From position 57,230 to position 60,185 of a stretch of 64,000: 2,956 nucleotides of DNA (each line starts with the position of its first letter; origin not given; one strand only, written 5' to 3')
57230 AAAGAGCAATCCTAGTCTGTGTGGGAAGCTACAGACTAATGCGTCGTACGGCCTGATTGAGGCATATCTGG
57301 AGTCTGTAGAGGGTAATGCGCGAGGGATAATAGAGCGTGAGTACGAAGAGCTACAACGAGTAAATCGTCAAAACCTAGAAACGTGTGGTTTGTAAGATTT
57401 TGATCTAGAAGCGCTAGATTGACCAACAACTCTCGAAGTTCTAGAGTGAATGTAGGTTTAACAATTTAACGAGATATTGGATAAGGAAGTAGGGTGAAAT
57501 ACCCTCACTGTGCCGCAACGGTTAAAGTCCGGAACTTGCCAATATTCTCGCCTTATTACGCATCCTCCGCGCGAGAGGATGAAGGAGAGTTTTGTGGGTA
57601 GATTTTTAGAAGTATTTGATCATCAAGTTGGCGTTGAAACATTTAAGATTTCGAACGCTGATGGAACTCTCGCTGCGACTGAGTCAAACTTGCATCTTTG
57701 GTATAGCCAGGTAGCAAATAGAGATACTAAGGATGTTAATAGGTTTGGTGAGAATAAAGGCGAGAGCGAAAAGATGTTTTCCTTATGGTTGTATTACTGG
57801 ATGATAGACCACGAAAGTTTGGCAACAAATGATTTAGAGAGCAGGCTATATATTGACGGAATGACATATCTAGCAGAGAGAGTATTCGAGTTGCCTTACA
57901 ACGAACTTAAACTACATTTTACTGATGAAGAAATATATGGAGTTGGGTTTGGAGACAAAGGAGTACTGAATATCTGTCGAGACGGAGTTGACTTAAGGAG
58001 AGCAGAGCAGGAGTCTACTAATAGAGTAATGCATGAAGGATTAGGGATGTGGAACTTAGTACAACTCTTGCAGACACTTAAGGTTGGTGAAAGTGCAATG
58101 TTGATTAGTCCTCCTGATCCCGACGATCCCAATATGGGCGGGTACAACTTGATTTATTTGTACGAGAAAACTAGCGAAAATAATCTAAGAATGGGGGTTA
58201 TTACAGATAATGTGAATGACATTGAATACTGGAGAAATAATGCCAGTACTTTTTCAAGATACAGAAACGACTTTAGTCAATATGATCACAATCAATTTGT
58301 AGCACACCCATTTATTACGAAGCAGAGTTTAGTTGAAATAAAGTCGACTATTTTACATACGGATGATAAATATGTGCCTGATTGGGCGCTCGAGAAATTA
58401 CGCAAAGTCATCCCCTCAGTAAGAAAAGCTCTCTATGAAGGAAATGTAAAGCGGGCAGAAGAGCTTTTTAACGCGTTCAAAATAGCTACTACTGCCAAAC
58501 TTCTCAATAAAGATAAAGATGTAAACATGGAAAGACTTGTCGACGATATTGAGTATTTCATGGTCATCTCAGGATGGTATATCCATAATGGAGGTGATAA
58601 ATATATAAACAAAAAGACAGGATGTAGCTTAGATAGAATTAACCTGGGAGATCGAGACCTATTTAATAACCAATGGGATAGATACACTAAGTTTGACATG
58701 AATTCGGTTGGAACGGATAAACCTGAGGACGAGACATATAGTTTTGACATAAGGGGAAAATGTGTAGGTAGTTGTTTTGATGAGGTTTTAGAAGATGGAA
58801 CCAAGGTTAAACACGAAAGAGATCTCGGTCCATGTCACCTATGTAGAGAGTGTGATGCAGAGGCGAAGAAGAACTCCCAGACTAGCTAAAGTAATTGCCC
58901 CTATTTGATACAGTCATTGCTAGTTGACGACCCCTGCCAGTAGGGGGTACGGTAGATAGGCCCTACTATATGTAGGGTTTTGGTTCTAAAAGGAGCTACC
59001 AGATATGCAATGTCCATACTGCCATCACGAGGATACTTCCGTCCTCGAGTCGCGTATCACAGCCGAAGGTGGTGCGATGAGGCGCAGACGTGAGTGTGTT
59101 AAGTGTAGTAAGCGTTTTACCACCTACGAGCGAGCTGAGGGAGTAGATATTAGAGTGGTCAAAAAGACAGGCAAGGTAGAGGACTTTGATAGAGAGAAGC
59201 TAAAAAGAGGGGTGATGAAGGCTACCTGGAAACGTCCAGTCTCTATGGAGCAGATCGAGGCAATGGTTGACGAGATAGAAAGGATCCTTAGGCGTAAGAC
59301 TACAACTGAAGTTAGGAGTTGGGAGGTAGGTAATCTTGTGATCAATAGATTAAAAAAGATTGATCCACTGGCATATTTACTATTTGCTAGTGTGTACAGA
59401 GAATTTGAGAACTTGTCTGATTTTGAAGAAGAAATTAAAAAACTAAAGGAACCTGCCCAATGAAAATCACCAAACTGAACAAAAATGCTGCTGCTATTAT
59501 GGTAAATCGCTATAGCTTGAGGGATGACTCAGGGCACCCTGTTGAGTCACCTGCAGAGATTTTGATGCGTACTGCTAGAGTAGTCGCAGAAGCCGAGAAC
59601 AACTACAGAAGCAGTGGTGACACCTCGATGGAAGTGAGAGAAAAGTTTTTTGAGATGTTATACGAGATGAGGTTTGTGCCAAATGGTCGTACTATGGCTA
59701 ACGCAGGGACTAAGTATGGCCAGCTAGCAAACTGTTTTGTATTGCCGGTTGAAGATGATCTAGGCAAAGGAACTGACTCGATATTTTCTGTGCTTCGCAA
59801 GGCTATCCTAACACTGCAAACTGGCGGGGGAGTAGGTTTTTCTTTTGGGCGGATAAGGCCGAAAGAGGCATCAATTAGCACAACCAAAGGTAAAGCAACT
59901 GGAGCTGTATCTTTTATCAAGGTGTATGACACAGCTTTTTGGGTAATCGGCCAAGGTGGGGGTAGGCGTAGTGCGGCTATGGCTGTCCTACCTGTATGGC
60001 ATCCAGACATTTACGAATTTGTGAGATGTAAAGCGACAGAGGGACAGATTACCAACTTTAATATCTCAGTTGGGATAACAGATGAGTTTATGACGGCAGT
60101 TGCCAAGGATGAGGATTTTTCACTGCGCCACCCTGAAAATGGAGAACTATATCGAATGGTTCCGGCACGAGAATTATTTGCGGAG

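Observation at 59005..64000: nrdR followed by three tandem class II ribonucleotide reductase paralogs, only the third with an ATP cone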

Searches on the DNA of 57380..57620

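Call 74: search_rna_families(source=window, start=57380, end=57620, threshold=evalue, max_evalue=0.01, show_alignments=2)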
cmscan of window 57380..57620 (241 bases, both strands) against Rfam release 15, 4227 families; matches with E-value up to 0.01: 1.
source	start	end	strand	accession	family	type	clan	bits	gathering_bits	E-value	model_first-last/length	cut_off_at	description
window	57474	57545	+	RF01689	AdoCbl-II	Cis-reg; riboswitch;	CL00101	43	36.5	2e-09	1-81/81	no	AdoCbl-II (Cobalamin/B12) riboswitch aptamer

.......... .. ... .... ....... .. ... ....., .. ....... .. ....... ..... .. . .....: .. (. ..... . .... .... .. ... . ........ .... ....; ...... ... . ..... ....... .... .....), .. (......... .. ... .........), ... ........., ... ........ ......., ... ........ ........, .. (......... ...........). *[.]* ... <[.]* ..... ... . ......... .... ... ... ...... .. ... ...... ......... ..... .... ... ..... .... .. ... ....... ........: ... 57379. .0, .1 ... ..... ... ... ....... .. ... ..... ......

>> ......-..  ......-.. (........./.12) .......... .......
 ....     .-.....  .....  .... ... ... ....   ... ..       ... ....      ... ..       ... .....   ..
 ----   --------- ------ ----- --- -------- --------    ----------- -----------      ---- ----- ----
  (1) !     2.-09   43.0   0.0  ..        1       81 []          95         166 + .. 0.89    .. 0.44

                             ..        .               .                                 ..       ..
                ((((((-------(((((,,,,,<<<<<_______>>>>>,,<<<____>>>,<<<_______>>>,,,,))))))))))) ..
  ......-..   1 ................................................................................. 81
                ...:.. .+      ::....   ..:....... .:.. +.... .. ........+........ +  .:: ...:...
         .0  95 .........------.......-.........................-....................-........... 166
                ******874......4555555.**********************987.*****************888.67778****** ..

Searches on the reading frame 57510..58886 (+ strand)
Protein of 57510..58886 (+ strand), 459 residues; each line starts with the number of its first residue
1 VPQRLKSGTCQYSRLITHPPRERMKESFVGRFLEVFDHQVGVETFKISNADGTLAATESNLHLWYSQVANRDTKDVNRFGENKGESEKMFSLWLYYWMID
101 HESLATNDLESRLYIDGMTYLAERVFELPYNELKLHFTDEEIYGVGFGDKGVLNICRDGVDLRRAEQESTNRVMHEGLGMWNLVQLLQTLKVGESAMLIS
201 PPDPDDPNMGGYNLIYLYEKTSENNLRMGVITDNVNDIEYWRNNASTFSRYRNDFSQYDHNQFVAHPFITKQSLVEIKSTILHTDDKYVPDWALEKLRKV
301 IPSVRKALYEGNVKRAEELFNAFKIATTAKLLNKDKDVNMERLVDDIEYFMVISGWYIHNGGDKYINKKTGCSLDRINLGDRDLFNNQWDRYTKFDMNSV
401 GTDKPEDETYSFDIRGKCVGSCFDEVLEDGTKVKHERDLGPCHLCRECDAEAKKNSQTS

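Call 7: search_protein_families(library=pfam, proteins=[window:57510-58886:+])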
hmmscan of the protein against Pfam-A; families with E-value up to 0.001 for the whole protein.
window:57510-58886:+ (459 aa): 0 families

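Call 8: search_protein_families(library=ncbifam, proteins=[window:57510-58886:+])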
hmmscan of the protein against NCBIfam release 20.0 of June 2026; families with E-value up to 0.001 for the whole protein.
window:57510-58886:+ (459 aa): 0 families
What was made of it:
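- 57579..58889 (+): Riboswitch-controlled hypothetical protein of 436 aa with a Cys-rich C-terminus. It is a neighbour, not shown to belong to the RNR operon. No Pfam or NCBIfam hit (calls 7, 8).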

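Call 71: find_homologous_proteins(query=window:57579-58886:+, max_evalue=0.001)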
Query window:57579-58886:+ (436 aa): 8 proteins with E <= 0.001 among 4867 candidates.
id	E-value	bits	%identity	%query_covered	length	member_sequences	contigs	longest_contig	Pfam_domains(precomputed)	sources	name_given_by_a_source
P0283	5.9e-298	1006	100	99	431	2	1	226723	-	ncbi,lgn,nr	ncbi:hypothetical protein KBD69_01200 [Candidatus Woesebacteria bacterium]|nr:hypothetical protein [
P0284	9.6e-246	834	81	98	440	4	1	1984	-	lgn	-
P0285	1.7e-214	731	73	99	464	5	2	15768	-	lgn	-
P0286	1.0e-156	540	57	93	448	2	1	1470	-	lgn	-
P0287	3.6e-147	509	54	92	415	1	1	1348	-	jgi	jgi:hypothetical protein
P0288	2.1e-145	503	55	93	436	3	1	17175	-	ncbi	-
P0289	6.0e-142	492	58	81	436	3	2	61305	-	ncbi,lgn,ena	-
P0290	1.8e-141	490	54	93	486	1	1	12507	-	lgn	-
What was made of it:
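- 57579..58889 (+): Only 8 homologs were found, all uncharacterised (call 71).
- Tried and rejected: Only 8 homologs (call 71).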

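Call 78: predict_structure(alignment_id=A1)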
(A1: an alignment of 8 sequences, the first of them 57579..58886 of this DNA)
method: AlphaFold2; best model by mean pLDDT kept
length: 436 residues; sequences in the alignment: 8
mean_pLDDT: 49.6   pTM: 0.46
mean pLDDT of the five models: 49.6, 48.0, 45.7, 43.4, 43.3
residues with pLDDT >= 90: 0; 70-90: 89; 50-70: 110; < 50: 237
segments of 3 or more residues with pLDDT < 50: 1-67, 110-159, 181-187, 230-232, 234-242, 261-263, 341-436
pLDDT, mean of each block of 10 residues (from residue 1): 23 25 38 38 31 26 38 54 64 60 55 43 35 32 30 42 67 67 48 70 62 68 67 44 66 66 61 84 77 75 77 84 75 64 40 40 28 25 23 28 37 32 36 32
secondary structure, 60 per line:
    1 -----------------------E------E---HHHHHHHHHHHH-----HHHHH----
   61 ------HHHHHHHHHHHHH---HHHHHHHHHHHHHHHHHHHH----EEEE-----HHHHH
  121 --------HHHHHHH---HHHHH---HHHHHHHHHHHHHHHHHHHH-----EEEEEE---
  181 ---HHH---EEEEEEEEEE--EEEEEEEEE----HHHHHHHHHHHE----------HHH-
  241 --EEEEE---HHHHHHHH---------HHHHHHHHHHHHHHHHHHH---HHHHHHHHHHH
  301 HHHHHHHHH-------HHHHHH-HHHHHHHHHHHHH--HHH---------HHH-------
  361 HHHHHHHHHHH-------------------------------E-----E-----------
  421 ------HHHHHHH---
elements in order: H35-46 H52-56 H67-79 H83-102 E107-110 H116-120 H129-135 H139-143 H147-166 E172-177 E190-199 E202-210 H215-225 E243-247 H251-258 H268-286 H290-309 H317-322 H324-336 H361-371 H427-433
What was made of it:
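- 57579..58889 (+): The AF2 model is unusable, pLDDT 49.6 (call 78).
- Tried and rejected: The AlphaFold model has pLDDT 49.6 (call 78), too poor for a fold search, so none was run.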

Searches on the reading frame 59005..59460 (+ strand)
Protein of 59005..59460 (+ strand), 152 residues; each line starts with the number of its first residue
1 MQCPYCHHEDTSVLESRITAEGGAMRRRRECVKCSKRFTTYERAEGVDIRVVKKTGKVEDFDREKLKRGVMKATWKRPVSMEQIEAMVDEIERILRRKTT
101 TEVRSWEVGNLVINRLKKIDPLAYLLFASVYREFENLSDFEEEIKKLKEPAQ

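Call 7: search_protein_families(library=pfam, proteins=[window:59005-59460:+])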
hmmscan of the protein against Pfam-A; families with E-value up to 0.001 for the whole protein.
window:59005-59460:+ (152 aa): 2 families
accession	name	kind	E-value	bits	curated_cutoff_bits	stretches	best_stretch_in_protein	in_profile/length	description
PF22811.2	Zn_ribbon_NrdR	-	1.1e-19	70.5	27.2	1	1-42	1-42/42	Transcriptional repressor NrdR-like, N-terminal domain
PF03477.21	ATP-cone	-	4.2e-18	66.1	25.8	1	49-136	1-87/88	ATP cone domain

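Call 8: search_protein_families(library=ncbifam, proteins=[window:59005-59460:+])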
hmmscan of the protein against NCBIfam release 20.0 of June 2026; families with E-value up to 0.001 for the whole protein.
window:59005-59460:+ (152 aa): 2 families
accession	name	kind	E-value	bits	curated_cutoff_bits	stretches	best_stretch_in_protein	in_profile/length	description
TIGR00244.1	TIGR00244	equivalog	2.3e-55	186.7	124.65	1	1-147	1-147/147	transcriptional regulator NrdR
NF009028.0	PRK12364.1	equivalog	0.00074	17.6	1377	1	50-112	2-68/842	ribonucleoside-diphosphate reductase subunit alpha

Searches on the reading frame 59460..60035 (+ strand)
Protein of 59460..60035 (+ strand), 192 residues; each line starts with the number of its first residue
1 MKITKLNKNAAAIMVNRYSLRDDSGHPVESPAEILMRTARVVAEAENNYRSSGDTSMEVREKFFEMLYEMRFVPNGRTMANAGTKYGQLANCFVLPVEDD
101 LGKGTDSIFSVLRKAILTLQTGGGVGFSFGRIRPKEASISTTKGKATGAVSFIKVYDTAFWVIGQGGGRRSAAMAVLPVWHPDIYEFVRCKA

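Call 60: search_solved_structures(query=window:59460-60035:+, show_alignments=3, max_evalue=0.01)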
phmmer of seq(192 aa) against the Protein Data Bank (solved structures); distinct sequences matched with E-value up to 0.01: 33.
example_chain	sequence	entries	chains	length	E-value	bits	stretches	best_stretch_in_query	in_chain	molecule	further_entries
1xjk_A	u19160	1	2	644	7.6e-28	100.9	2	88-191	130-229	ribonucleotide reductase, B12-dependent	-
1xje_A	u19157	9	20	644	7.6e-28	100.9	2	88-191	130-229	ribonucleotide reductase, B12-dependent | Ribonucleoside-diphosphate reductase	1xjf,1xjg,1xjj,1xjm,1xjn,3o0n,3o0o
7agj_A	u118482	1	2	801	7.8e-22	81.3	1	12-191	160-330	Ribonucleoside-diphosphate reductase subunit alpha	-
6dqw_A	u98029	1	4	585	4.4e-19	72.4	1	58-191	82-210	Ribonucleoside-diphosphate reductase, alpha chain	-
6l3r_A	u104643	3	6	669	8.7e-18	68.2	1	62-191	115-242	Ribonucleoside-diphosphate reductase large subunit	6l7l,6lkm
2wgh_A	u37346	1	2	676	8.8e-18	68.1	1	62-191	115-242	RIBONUCLEOSIDE-DIPHOSPHATE REDUCTASE LARGE SUBUNIT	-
3hnc_A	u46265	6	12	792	1.1e-17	67.8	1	62-191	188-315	Ribonucleoside-diphosphate reductase large subunit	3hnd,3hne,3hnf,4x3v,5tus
5d1y_A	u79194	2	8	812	1.1e-17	67.8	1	62-191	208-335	Ribonucleoside-diphosphate reductase large subunit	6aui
5im3_A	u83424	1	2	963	6.7e-16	62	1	29-190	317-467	Ribonucleoside-diphosphate reductase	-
1zyz_A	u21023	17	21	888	2.4e-15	60.2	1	64-189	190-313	Ribonucleoside-diphosphate reductase large chain 1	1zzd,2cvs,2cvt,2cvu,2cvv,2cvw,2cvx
3tb9_A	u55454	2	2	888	1.5e-14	57.6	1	64-189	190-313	Ribonucleoside-diphosphate reductase large chain 1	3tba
3s8a_A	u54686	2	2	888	1.6e-14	57.5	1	64-189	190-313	Ribonucleoside-diphosphate reductase large chain 1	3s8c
9l6o_F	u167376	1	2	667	1.5e-13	54.3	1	54-191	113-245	Ribonucleoside-diphosphate reductase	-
6cgl_A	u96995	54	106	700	7.7e-13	52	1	51-191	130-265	Ribonucleoside-diphosphate reductase | Ribonucleoside-diphosphate reductase subunit alpha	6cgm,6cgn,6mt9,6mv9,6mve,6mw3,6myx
1pem_A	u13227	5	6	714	4.3e-12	49.6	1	65-191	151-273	Ribonucleoside-diphosphate reductase 2 alpha chain | RIBONUCLEOSIDE-DIPHOSPHATE REDUCTASE 2 ALPHA SUBUNIT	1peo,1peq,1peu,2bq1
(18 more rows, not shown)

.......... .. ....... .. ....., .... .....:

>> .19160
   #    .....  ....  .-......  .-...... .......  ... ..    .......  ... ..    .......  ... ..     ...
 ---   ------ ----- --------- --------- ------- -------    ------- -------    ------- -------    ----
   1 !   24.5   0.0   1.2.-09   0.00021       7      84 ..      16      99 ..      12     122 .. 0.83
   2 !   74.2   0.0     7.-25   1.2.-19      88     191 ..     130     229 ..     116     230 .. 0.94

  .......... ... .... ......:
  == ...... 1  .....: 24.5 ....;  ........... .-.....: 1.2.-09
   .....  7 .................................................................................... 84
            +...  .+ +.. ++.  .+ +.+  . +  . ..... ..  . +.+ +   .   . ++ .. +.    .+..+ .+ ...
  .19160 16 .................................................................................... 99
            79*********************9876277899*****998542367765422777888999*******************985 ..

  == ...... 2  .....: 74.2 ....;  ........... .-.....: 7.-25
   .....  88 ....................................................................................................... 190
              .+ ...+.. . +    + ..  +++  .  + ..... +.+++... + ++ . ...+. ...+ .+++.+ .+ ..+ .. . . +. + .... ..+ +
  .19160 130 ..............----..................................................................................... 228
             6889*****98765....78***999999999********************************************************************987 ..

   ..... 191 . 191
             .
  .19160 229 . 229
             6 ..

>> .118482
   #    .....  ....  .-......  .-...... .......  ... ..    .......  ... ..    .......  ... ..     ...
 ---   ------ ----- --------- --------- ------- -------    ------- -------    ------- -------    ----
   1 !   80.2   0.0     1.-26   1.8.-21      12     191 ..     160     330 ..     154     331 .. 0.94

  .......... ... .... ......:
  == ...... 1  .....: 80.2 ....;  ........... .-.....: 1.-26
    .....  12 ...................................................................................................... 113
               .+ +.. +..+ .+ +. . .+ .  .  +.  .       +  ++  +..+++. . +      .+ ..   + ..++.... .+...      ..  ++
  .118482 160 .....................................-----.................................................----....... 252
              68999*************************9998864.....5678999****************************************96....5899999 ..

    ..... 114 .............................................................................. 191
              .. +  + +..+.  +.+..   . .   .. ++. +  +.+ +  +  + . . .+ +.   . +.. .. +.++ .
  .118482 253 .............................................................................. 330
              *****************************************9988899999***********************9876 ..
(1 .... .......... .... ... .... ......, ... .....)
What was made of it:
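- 59679..59690 (+): A apical phosphate-binding loop, P74-N-G-R77. It aligns to T. maritima P-N-S-P in the PDB alignment (call 60).
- Closest known: Thermotoga maritima NrdJ. Different: T. maritima has one gene and the diphosphate motif P-N-S-P. Here there are three paralogs with Gly-basic loops (PNGR, CAGK, PAGR; call 60), and one of them has an ATP cone.
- A's loop aligns to T. maritima PNSP (call 60).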
